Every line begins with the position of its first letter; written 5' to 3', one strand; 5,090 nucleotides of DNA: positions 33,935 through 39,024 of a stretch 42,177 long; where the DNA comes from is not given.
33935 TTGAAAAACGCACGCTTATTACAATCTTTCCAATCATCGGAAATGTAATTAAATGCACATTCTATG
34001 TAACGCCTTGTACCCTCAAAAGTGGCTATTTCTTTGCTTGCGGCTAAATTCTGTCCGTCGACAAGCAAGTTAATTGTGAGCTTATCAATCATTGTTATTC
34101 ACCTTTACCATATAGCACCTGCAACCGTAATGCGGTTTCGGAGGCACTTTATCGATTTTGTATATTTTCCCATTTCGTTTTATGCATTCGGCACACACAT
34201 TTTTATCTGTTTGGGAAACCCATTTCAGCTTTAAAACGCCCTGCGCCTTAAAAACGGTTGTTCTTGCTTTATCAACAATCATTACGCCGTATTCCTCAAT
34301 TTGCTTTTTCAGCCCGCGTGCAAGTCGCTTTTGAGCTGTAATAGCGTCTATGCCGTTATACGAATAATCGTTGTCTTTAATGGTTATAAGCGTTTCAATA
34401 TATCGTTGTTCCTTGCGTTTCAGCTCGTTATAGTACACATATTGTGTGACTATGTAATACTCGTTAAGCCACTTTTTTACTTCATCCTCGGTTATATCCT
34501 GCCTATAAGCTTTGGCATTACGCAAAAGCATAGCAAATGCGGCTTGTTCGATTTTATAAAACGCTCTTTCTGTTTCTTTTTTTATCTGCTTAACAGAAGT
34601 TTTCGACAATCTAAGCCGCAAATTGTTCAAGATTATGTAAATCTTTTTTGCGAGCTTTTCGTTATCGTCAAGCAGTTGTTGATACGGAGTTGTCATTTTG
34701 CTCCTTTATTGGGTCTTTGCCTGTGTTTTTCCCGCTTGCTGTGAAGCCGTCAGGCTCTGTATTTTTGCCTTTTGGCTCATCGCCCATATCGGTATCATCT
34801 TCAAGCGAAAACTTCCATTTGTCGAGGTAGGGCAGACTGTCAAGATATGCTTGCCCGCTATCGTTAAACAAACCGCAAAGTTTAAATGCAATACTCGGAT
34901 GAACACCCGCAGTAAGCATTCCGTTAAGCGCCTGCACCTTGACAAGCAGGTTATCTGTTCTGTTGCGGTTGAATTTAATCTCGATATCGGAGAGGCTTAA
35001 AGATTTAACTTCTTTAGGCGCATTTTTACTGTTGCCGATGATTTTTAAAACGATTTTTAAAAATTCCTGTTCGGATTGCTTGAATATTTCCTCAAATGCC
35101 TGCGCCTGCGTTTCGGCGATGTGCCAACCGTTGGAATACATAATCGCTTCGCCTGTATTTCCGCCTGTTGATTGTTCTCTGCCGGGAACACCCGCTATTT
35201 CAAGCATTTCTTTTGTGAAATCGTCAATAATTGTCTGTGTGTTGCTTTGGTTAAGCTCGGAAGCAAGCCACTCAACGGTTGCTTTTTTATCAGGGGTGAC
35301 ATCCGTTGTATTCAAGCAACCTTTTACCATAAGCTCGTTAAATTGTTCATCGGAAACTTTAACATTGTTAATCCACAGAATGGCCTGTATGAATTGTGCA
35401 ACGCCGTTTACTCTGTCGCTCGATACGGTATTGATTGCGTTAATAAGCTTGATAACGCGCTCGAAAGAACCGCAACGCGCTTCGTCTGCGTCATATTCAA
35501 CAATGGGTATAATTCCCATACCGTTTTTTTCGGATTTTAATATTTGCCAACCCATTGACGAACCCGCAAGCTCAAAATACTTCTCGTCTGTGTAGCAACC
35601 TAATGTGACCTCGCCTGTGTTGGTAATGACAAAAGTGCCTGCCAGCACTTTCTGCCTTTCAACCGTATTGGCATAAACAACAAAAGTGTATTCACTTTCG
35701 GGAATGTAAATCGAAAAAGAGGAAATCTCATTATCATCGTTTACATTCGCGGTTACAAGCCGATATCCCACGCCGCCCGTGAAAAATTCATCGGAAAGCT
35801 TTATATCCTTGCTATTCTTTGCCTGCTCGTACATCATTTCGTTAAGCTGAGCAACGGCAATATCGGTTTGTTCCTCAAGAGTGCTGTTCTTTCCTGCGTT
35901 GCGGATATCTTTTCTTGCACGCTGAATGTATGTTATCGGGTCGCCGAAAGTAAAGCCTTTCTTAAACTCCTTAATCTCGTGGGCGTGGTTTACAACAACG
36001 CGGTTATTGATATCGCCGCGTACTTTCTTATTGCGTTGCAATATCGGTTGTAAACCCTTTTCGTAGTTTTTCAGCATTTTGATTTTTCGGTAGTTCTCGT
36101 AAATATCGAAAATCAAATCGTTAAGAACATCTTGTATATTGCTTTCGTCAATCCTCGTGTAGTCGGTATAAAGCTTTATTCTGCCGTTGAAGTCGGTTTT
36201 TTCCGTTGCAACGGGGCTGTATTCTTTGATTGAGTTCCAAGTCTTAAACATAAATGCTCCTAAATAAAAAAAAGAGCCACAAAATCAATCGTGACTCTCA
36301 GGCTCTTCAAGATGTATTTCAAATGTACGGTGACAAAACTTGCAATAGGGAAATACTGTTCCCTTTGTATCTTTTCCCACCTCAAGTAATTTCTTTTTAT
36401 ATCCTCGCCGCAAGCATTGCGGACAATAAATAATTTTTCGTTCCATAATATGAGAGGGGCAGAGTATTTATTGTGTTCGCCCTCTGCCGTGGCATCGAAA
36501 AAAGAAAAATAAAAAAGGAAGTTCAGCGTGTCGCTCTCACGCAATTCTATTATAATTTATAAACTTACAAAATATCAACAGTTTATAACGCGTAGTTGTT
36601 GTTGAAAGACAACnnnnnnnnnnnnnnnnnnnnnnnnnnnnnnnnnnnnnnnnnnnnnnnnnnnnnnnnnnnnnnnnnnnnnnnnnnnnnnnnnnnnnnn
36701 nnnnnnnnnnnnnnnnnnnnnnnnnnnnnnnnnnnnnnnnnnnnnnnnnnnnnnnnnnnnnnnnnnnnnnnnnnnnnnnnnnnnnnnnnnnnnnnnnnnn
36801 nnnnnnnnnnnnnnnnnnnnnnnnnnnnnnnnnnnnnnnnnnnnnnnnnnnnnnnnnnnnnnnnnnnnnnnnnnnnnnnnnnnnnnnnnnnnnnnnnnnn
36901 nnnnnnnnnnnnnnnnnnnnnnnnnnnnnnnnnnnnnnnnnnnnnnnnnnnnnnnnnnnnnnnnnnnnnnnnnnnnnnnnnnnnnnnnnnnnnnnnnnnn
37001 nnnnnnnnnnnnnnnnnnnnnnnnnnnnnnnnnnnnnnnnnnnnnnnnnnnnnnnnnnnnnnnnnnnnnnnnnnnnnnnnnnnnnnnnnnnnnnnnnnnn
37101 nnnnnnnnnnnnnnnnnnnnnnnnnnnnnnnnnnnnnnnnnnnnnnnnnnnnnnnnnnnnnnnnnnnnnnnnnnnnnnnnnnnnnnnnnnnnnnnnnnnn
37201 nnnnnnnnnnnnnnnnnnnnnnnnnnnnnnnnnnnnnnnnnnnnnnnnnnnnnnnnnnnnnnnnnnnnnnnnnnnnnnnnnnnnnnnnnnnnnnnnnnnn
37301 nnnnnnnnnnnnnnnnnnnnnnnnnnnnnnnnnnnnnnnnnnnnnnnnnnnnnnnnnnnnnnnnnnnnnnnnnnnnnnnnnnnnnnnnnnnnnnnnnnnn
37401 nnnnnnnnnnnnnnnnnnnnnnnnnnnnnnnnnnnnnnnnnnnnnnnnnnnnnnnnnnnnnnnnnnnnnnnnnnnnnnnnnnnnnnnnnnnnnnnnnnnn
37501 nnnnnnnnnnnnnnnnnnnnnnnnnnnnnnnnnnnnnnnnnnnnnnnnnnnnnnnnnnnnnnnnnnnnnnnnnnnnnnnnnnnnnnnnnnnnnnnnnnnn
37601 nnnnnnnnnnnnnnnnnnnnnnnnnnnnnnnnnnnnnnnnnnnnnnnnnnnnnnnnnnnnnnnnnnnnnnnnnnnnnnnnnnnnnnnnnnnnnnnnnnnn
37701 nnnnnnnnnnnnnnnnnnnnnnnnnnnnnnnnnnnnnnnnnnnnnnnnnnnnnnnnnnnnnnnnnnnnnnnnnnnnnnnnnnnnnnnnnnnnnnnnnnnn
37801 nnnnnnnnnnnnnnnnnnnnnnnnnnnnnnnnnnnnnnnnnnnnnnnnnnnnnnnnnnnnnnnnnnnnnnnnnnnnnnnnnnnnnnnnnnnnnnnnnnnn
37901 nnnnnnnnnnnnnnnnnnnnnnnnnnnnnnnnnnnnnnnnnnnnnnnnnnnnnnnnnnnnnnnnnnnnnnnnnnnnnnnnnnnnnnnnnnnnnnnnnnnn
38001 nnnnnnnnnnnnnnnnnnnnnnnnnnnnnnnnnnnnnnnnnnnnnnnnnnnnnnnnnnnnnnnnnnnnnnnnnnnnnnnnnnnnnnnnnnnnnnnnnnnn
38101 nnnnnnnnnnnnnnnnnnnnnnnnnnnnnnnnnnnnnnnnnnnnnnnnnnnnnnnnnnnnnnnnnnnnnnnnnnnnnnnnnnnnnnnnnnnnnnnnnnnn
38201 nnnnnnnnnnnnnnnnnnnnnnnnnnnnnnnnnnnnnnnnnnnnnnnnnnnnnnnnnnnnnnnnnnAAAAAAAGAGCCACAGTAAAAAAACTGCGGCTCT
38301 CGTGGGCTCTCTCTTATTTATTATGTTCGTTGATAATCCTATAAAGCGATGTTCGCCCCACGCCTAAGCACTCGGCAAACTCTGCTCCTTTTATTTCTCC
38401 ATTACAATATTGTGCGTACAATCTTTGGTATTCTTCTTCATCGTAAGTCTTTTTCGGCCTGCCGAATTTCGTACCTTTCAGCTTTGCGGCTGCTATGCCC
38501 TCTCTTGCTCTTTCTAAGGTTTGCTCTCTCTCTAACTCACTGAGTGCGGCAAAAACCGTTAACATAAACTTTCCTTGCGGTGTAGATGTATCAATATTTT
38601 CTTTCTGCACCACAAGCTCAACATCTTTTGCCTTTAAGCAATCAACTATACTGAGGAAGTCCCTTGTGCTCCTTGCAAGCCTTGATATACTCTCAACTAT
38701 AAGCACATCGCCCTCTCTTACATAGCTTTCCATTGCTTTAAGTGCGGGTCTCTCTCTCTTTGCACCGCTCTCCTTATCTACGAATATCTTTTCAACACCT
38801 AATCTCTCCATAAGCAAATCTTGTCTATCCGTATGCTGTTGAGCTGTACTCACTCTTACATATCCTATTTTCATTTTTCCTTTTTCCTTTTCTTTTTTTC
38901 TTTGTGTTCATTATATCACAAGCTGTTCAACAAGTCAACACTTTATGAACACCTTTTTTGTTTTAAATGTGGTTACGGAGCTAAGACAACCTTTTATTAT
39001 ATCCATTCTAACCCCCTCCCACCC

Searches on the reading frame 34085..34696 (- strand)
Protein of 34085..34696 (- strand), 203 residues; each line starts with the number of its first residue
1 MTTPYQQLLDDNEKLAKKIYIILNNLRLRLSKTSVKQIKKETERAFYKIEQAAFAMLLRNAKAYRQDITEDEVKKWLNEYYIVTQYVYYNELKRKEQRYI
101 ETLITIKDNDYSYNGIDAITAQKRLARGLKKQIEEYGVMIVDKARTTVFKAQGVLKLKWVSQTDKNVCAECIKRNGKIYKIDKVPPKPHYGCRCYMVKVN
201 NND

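Call 71: search_protein_families(library=phrogs, max_evalue=0.001, proteins=[window:34085-34696:-])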
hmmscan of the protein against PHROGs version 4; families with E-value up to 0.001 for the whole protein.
window:34085-34696:- (203 aa): 9 families
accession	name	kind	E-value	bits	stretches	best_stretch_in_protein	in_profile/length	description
phrog_6577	-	unknown function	2.1e-09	37.2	1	142-200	165-230/1066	-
phrog_241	-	head and packaging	2e-08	34.7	1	143-199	212-273/679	head morphogenesis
phrog_115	-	head and packaging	6.9e-08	33.1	1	144-196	257-314/665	minor head protein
phrog_595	-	head and packaging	8.2e-08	33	1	144-199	237-297/513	head maturation protease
phrog_324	-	head and packaging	1.8e-06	28.3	1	150-197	259-315/624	head morphogenesis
phrog_4728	-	head and packaging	4.1e-06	26.8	1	144-199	235-299/591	head morphogenesis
phrog_2841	-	head and packaging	9.6e-05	22.6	1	140-200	242-307/525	minor head protein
phrog_19480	-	head and packaging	0.00017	21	1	142-197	678-734/737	head morphogenesis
phrog_32135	-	unknown function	0.00043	21.2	1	153-197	125-170/219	-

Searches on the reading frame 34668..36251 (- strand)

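Call 71: search_protein_families(library=phrogs, max_evalue=0.001, proteins=[window:34668-36251:-])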
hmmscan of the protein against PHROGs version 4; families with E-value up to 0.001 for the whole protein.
window:34668-36251:- (527 aa): 3 families
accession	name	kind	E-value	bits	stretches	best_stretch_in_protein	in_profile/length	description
phrog_64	-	head and packaging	5e-55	188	1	24-498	59-516/547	portal protein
phrog_9064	-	head and packaging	1.1e-08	36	1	261-440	2-171/228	portal protein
phrog_8065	-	unknown function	1.8e-07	32.4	1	20-118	20-123/165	-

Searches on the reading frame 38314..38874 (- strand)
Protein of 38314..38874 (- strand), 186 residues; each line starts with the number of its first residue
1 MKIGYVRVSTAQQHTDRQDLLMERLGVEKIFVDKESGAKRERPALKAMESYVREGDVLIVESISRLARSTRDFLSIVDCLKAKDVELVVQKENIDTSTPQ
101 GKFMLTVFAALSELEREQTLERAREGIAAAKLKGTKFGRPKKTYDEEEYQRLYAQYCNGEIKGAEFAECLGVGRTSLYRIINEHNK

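Call 5: search_protein_families(library=pfam, max_evalue=0.1, proteins=[window:38314-38874:-])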
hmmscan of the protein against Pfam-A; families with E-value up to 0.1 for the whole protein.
window:38314-38874:- (186 aa): 3 families
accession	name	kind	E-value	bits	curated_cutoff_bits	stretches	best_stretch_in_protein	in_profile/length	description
PF00239.26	Resolvase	-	4.2e-42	144.1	23.3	1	3-135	2-144/145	Resolvase, N terminal domain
PF02796.21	HTH_7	-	0.00029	21.3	23.8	1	138-183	1-44/45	Helix-turn-helix domain of resolvase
PF12728.13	HTH_17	-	0.079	13.7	27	0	164-184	5-25/51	Helix-turn-helix domain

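Call 6: search_protein_families(library=phrogs, max_evalue=0.01, proteins=[window:38314-38874:-])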
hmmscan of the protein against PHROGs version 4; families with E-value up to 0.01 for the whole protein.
window:38314-38874:- (186 aa): 3 families
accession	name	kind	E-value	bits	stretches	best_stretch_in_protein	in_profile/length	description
phrog_125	-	DNA, RNA and nucleotide metabolism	1.4e-62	212.5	1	1-185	21-204/254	DNA invertase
phrog_95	-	integration and excision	1.3e-29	104.3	1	4-139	92-243/651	integrase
phrog_8275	-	DNA, RNA and nucleotide metabolism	1.7e-13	51.2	1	1-47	1-47/51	DNA invertase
